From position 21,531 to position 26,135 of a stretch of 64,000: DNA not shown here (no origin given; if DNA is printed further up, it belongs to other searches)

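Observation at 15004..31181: Nine-gene, fully translationally coupled PUFA/HglE/PKSE-like iterative PKS operon with hydrolase, glycosyl and methyl tailoring: candidate undescribed glycolipid pathway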

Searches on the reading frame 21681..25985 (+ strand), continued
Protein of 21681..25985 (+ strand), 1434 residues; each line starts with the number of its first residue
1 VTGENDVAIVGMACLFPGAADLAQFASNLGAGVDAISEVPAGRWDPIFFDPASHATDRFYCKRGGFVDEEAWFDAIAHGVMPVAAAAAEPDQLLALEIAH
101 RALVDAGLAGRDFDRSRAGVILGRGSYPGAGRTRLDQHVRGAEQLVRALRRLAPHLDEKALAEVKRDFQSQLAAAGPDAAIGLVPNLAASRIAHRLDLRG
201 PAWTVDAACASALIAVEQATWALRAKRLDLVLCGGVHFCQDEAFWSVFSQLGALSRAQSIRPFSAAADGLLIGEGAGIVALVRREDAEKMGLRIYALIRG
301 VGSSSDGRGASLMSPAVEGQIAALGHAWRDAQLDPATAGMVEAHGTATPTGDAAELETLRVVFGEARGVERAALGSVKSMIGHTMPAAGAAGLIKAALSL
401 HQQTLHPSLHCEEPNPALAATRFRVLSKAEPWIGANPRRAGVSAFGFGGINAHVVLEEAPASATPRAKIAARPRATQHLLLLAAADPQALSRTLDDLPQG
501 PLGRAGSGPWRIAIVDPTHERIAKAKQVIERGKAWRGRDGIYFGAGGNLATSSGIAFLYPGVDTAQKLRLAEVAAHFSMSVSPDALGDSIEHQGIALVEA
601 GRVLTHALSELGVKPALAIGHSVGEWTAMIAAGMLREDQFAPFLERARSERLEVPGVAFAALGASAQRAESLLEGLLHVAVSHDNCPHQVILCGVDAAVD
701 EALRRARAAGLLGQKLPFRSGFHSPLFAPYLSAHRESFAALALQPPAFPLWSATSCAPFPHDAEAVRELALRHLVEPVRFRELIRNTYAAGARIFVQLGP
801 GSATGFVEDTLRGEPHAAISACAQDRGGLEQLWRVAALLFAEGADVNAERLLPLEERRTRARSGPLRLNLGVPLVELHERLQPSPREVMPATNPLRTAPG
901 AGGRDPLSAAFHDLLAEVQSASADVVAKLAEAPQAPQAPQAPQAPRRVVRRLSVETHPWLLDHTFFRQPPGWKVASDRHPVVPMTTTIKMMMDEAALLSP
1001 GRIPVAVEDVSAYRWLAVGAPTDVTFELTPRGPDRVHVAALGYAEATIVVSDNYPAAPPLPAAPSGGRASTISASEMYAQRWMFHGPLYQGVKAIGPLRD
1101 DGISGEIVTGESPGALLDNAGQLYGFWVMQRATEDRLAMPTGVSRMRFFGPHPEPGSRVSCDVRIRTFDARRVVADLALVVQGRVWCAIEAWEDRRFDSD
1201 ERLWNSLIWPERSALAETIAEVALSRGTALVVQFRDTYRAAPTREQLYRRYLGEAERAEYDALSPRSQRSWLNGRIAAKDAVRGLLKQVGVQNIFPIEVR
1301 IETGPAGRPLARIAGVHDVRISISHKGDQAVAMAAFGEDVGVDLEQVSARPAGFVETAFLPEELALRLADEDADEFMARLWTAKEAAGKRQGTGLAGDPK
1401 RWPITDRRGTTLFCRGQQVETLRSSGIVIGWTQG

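Call 10: find_related_loci(query=window:21681-25985:+, collection=genome_contigs, flank=10000)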
Query window:21681-25985:+ (1434 aa) in genome_contigs; peptide patterns used: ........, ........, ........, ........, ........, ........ (x = any residue, [..] = any of these).
599 stretches matched a pattern (row limit reached: there are more); 574 encode a relative of the query (tblastn E <= 1e-3); the best 80 are kept; 80 distinct loci.
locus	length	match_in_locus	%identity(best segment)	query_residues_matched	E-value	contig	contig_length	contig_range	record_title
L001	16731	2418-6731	51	1-1432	0e+0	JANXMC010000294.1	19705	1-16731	MAG: Myxococcales bacterium isolate 336R_concoct_46_sub 336R_k141_423991, whole genome shotgun sequence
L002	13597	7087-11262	52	5-1433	0e+0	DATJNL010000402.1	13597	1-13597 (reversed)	MAG TPA_asm: Myxococcales bacterium isolate SMAG_U14860 k141_4356462, whole genome shotgun sequence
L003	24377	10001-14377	47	7-1405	0e+0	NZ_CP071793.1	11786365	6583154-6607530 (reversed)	Sulfidibacter corallicola strain M133 chromosome, complete genome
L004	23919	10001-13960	50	5-1334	0e+0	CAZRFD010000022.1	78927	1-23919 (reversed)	MAG TPA_asm: uncultured Enterobacterales bacterium isolate SRP216583_co1_147 genome assembly, contig: NODE_117_length_78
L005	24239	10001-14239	47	4-1432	0e+0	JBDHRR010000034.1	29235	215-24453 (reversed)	MAG: Burkholderiales bacterium isolate AS-MICRO-3CA.139 NODE_6427_length_29235_cov_6.633922, whole genome shotgun sequen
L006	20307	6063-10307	45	4-1432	0e+0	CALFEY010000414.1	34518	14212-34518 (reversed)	MAG TPA_asm: uncultured proteobacterium isolate SRR5576001_bin.29_CONCOCT_v1.1_MAG genome assembly, contig: ERZ795033.58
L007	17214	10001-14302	47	7-1433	0e+0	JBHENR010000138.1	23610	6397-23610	MAG: Gemmatimonadota bacterium isolate S5_bin.23.orig S5_k141_659419, whole genome shotgun sequence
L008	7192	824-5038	47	7-1432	0e+0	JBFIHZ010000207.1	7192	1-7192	MAG: Lysobacterales bacterium isolate Mix_sand11.2021.09.Z.36 k141_1456008_length_7192_cov_15.6893, whole genome shotgun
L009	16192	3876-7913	46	7-1348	0e+0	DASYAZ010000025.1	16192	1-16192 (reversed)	MAG TPA_asm: Pseudonocardiaceae bacterium isolate SMAG_U4894 k141_4372766, whole genome shotgun sequence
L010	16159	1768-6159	46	7-1400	0e+0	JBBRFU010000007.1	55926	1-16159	MAG: Acidimicrobiales bacterium isolate Co_metawrap_2589 Cmw_2589_k141_9824602_length_55926_cov_10.2753, whole genome sh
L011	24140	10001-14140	46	7-1405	0e+0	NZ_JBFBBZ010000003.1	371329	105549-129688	Amycolatopsis sp. NPDC051061 NPDC051061_18_B1.ctg-0003, whole genome shotgun sequence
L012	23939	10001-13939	47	7-1334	0e+0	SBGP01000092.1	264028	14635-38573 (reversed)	MAG: Deltaproteobacteria bacterium isolate M1803 scaffold_2_1, whole genome shotgun sequence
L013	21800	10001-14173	47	7-1405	0e+0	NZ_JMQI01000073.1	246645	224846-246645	Amycolatopsis rifamycinica strain DSM 46095 contig073, whole genome shotgun sequence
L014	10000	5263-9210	48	5-1357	0e+0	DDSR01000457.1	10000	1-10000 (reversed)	MAG TPA_asm: Deltaproteobacteria bacterium UBA2385 UBA2385_contig_9221, whole genome shotgun sequence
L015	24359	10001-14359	45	7-1412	0e+0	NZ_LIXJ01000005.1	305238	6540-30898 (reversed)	Streptomyces sp. CB01580 scaffold5, whole genome shotgun sequence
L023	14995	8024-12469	43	8-1434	0e+0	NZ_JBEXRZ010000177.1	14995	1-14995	Streptomyces sp. NPDC006283 NPDC006283_282_E2.ctg-0177, whole genome shotgun sequence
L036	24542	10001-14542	44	1-1434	0e+0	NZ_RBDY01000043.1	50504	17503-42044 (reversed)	Streptomyces radicis strain DS1-2 contig0043, whole genome shotgun sequence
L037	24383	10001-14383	43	3-1434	0e+0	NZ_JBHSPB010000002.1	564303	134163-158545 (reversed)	Streptomyces gamaensis strain CGMCC 4.7304 spades_K_17_127_2, whole genome shotgun sequence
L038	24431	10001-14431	42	7-1432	0e+0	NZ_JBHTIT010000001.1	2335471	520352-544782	Paraperlucidibaca wandonensis strain CCUG 63419 GCM70027529_1, whole genome shotgun sequence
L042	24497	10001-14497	44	7-1434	0e+0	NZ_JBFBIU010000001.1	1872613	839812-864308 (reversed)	Streptomyces sp. NPDC088196 NPDC088196_156_D6.ctg-0001, whole genome shotgun sequence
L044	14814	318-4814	40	7-1434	0e+0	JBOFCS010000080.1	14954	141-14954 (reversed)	MAG: Mycobacteriaceae bacterium isolate WFFMC_MAG_170 k139_5681273_flag=0_multi=4.9946_len=14954, whole genome shotgun s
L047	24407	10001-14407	44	3-1434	0e+0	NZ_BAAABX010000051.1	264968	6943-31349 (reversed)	Streptomyces luteireticuli strain JCM 4788 sequence051, whole genome shotgun sequence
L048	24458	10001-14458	45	7-1434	0e+0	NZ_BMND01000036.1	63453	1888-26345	Streptomyces kronopolitis strain CGMCC 4.7323 sequence036, whole genome shotgun sequence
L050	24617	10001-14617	43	7-1434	0e+0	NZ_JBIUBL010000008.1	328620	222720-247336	Streptomyces sp. NPDC052236 NPDC052236_123_G9.ctg-0008, whole genome shotgun sequence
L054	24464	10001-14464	44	1-1434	0e+0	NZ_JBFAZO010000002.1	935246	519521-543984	Streptomyces sp. NPDC051576 NPDC051576_56_D11.ctg-0002, whole genome shotgun sequence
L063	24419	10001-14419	43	7-1434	0e+0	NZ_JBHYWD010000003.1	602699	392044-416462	Streptomyces hokutonensis strain NPDC059416 NPDC059416_T53_H6.ctg-0003, whole genome shotgun sequence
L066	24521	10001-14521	44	7-1434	0e+0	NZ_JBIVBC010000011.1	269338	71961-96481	Streptomyces sp. NPDC086787 NPDC086787_134_G7.ctg-0011, whole genome shotgun sequence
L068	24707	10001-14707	42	1-1434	0e+0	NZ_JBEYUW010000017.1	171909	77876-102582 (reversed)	Streptomyces sp. NPDC047085 NPDC047085_33_C10.ctg-0017, whole genome shotgun sequence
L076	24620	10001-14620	43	4-1434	0e+0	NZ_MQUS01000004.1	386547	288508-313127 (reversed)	Streptomyces sp. IMTB 2501 IMTB_2501_contig_10, whole genome shotgun sequence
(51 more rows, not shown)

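Call 25: find_encoding_contigs(protein=P0001, flank=10000, max_places=3)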
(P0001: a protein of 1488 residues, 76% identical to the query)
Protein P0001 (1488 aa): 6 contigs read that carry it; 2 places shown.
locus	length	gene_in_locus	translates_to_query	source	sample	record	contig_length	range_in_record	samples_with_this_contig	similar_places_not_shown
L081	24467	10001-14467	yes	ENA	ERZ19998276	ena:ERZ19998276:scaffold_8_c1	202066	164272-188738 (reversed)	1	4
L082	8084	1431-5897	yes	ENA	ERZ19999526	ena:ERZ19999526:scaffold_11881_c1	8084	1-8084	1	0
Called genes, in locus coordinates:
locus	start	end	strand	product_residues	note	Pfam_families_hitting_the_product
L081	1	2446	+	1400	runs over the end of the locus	PF12969:DUF3857, PF01841:Transglut_core (weak), PF13428:TPR_14 (faint), PF14559:TPR_19, PF20308:TPR-S (faint)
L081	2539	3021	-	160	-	PF00903:Glyoxalase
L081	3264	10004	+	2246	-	PF03060:NMO, PF00109:ketoacyl-synt, PF02801:Ketoacyl-synt_C, PF16197:KAsynt_C_assoc, PF00698:Acyl_transf_1, PF00550:PP-binding, PF08659:KR, PF00106:adh_short, +1 more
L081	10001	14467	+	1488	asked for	PF00109:ketoacyl-synt, PF02801:Ketoacyl-synt_C, PF16197:KAsynt_C_assoc, PF00698:Acyl_transf_1, PF14765:PS-DH (weak), PF01648:ACPS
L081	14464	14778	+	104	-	-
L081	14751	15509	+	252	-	PF00561:Abhydrolase_1, PF12146:Hydrolase_4, PF12697:Abhydrolase_6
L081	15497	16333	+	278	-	PF00561:Abhydrolase_1, PF12146:Hydrolase_4, PF12697:Abhydrolase_6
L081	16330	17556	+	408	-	PF00201:UDPGT, PF06722:EryCIII-like_C, PF04101:Glyco_tran_28_C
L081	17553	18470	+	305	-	PF04072:LCM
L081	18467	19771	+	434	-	PF24894:Hexapep_GlmU (faint), PF25084:LbH_EIF2B, PF25087:GMPPB_C (weak)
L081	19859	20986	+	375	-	-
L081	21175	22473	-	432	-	PF00012:HSP70, PF06723:MreB_Mbl (faint), PF00012:HSP70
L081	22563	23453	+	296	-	PF01842:ACT, PF00551:Formyl_trans_N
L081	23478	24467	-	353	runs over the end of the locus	-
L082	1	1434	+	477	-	?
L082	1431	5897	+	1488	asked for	PF00109:ketoacyl-synt, PF02801:Ketoacyl-synt_C, PF16197:KAsynt_C_assoc, PF00698:Acyl_transf_1, PF14765:PS-DH (weak), PF01648:ACPS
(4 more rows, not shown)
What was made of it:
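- Checked: The closest relative L081 (PKS2 76% identical) has gene calls with the same overlaps (call 25).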

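Call 44: search_protein_families(library=pfam, proteins=[L015:16439-18361:+, L011:17754-20072:+, L011:16949-17950:+, L038:17662-18894:+, L038:18843-20111:+, L038:20111-20806:+, L001:9759-11588:+, L003:17713-18498:+, L004:21388-22773:+, L004:14066-15439:+], max_evalue=0.001)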
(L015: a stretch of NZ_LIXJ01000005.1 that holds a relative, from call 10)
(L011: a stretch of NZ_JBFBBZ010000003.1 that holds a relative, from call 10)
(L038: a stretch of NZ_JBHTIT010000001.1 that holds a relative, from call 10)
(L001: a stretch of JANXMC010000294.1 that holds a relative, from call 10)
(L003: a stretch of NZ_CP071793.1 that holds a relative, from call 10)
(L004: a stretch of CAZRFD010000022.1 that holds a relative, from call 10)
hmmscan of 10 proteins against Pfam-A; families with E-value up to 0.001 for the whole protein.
L015:16439-18361:+ (641 aa): 2 families
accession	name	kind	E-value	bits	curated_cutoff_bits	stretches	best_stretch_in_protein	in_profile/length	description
PF00664.28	ABC_membrane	-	1.5e-40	140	28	1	168-432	2-271/274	ABC transporter transmembrane region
PF00005.33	ABC_tran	-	8.6e-17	62.5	25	1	499-600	1-96/137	ABC transporter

L011:17754-20072:+ (773 aa): 3 families
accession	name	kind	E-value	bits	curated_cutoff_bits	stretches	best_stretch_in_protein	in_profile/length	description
PF07690.21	MFS_1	-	9.8e-49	166.6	33.4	1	123-515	2-347/347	Major Facilitator Superfamily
PF06609.19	TRI12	-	3.9e-15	55.8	23.2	1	110-535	37-478/599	Fungal trichothecene efflux pump (TRI12)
PF00083.30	Sugar_tr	-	1.3e-11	44.5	22.3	1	153-286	48-187/452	Sugar (and other) transporter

L011:16949-17950:+ (334 aa): 3 families
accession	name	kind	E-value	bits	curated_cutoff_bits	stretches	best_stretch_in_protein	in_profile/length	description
PF00106.31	adh_short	-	3e-42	144.8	26.6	1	64-242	2-180/195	short chain dehydrogenase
PF13561.12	adh_short_C2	-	3.7e-37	128.6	27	1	69-286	1-231/236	Enoyl-(Acyl carrier protein) reductase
PF08659.16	KR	-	1.4e-07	32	22.6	1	65-226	3-164/180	KR domain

L038:17662-18894:+ (411 aa): 0 families

L038:18843-20111:+ (423 aa): 2 families
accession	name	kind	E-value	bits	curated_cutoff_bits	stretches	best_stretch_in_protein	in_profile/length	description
PF16576.10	HlyD_D23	-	1.2e-23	84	30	1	91-333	10-214/214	Barrel-sandwich domain of CusB or HlyD membrane-fusion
PF13437.12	HlyD_3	-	2e-15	57.9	22.2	1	223-326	2-102/106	HlyD family secretion protein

L038:20111-20806:+ (232 aa): 4 families
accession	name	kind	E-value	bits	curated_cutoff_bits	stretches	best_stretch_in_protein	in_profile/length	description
PF00005.33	ABC_tran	-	5.1e-35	121.5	25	1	26-173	2-136/137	ABC transporter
PF13304.12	AAA_21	-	0.00032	21.3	27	0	40-60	4-27/304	AAA domain, putative AbiEii toxin, Type IV TA system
PF13555.12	AAA_29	-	0.00039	20.6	27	1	30-52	17-39/61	P-loop containing region of AAA domain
PF03193.22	RsgA_GTPase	-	0.00085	19.6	30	0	35-57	106-128/174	RsgA GTPase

L001:9759-11588:+ (609 aa): 5 families
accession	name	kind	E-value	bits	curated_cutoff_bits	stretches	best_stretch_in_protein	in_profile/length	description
PF13489.12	Methyltransf_23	-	7.7e-24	84.7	27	1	367-522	13-161/164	Methyltransferase domain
PF08242.18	Methyltransf_12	-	2.3e-10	41.5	30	1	381-475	1-98/98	Methyltransferase domain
PF08241.18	Methyltransf_11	-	7.3e-07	30.2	21.2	1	381-477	1-95/95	Methyltransferase domain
PF13847.12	Methyltransf_31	-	1.8e-06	28.1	27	1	379-481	6-113/145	Methyltransferase domain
PF13649.12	Methyltransf_25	-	1.1e-05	26.4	27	1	381-473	2-97/97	Methyltransferase domain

L003:17713-18498:+ (262 aa): 4 families
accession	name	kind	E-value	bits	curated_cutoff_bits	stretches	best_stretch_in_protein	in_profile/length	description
PF13561.12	adh_short_C2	-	1e-66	225.4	27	1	21-257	3-236/236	Enoyl-(Acyl carrier protein) reductase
PF00106.31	adh_short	-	1.4e-54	185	26.6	1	13-205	1-190/195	short chain dehydrogenase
PF08659.16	KR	-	2.8e-11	44.1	22.6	1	14-175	2-160/180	KR domain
PF23441.1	SDR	-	0.00031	20.6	27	0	163-256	165-255/258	SDR-like rossmann domain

L004:21388-22773:+ (461 aa): 2 families
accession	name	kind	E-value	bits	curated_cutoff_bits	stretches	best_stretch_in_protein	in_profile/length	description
PF05935.17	Arylsulfotrans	-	0.00015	21.3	24.2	0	166-281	29-143/374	Arylsulfotransferase (ASST)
PF14269.12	Arylsulfotran_2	-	0.00058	19.8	27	0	305-440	155-299/301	Arylsulfotransferase (ASST)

L004:14066-15439:+ (457 aa): 0 families

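Call 57: search_solved_structures(query=window:21681-25982:+, max_evalue=1e-20)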
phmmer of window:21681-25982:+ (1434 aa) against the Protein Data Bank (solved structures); distinct sequences matched with E-value up to 1e-20: 145 (the best 60 are shown).
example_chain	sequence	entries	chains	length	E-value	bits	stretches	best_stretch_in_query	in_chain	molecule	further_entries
7zma_A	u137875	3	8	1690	4.8e-104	352.6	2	3-475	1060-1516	Putative polyketide synthase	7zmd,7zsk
4mz0_A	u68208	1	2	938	4.6e-82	279.8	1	167-463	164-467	CurL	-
5bp1_A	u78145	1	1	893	1.2e-75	258.5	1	173-516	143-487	Mycocerosic acid synthase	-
6riw_A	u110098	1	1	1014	1.2e-74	255.2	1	6-474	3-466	ORF10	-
4na1_A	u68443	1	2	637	9.4e-74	252.2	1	172-470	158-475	Polyketide synthase PksJ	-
4na2_A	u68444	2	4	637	3e-72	247.2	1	172-470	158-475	Polyketide synthase PksJ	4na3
9d2y_A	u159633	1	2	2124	2.6e-70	240.8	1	175-495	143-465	Multifunctional mycocerosic acid synthase membrane-associated MAS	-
9d2z_A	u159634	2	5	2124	2.6e-70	240.8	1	175-495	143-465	Mycocerosic acid synthase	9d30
11sz_A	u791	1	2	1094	4.9e-68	233.3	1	185-466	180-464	6-deoxyerythronolide-B synthase, Erythronolide synthase EryA2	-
7s6b_A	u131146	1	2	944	3.1e-67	230.6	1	181-490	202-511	Polyketide synthase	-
7s6c_A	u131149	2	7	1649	3.6e-66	227.1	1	181-490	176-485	6-deoxyerythronolide-B synthase EryA2, modules 3 and 4, Lsd14 Polyketide synthase fusion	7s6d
5erf_A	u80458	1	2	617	5.1e-66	226.6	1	186-461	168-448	Polyketide synthase PksL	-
8xjy_A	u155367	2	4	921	7.2e-66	226.1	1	167-469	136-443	Polyketide synthase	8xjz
5eny_A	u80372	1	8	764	1.1e-65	225.4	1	186-461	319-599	Polyketide synthase PksL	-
8xju_A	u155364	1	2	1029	1.2e-65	225.4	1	167-469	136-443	Polyketide synthase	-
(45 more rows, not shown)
